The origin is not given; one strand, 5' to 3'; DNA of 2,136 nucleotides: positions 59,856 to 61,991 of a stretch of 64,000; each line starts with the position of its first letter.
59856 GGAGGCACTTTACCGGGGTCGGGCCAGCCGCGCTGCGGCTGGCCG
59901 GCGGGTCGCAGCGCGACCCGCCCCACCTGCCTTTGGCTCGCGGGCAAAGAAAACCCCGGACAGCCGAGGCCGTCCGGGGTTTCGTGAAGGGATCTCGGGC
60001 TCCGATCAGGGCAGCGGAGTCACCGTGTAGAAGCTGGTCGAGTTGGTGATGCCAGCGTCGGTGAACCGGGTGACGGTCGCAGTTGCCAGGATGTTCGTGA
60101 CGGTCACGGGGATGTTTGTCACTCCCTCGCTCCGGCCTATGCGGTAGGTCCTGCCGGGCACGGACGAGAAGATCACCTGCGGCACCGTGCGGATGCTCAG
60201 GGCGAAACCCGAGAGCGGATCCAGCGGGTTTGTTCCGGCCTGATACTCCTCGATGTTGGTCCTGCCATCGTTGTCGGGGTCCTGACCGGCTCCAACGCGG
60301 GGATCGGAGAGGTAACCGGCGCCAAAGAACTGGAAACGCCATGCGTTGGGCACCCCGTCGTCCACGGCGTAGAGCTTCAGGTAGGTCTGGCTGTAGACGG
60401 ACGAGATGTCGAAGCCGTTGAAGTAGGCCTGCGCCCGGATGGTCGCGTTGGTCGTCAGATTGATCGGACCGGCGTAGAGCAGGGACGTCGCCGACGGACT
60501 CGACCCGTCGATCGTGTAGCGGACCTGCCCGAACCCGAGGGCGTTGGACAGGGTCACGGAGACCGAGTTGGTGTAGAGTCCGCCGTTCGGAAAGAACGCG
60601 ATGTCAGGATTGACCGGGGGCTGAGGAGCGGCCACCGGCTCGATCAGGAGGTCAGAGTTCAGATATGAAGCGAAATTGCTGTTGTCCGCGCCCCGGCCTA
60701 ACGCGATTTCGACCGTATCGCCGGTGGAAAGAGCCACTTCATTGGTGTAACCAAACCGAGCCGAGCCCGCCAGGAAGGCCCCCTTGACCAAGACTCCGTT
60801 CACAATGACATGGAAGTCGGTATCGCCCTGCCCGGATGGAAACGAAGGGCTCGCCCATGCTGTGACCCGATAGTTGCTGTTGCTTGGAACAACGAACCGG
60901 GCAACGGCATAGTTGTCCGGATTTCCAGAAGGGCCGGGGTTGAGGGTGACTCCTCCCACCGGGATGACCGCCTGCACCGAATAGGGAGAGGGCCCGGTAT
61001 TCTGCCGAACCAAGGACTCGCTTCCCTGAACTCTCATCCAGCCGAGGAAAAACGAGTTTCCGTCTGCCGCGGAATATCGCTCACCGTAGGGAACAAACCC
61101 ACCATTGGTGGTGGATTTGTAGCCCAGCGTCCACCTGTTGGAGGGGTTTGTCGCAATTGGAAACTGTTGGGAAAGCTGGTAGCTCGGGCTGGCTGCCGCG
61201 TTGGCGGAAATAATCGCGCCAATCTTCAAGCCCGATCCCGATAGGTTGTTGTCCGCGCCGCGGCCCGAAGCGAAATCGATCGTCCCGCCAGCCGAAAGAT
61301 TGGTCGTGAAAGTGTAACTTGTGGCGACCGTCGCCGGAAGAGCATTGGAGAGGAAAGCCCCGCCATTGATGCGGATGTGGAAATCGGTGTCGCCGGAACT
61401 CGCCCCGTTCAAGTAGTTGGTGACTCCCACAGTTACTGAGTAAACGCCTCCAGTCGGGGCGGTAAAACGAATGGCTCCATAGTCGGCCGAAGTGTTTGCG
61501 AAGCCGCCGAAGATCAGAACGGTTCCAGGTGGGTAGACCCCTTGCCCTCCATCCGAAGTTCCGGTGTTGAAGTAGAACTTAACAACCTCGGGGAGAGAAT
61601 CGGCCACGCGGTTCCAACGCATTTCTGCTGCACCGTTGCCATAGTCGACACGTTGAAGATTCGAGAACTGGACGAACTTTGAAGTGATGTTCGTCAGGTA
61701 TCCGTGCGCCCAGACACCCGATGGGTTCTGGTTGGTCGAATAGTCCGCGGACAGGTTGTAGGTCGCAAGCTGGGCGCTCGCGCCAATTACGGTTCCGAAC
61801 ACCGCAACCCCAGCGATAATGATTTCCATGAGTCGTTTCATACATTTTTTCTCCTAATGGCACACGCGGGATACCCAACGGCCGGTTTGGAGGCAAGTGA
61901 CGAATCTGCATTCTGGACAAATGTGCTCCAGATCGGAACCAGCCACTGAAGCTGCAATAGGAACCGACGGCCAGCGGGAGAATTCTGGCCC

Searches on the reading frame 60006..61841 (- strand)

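Call 94: search_protein_families(library=pfam, proteins=[window:60006-61841:-], max_evalue=0.0001)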
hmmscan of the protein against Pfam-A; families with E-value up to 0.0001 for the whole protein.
window:60006-61841:- (611 aa): 2 families
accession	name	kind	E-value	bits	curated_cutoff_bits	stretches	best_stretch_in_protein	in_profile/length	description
PF13290.12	CHB_HEX_C_1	-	1.1e-15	57.7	22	1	418-482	1-65/67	Chitobiase/beta-hexosaminidase C-terminal domain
PF13287.12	Fn3_assoc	-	1.1e-12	48.4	23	1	429-487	1-59/59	Fn3 associated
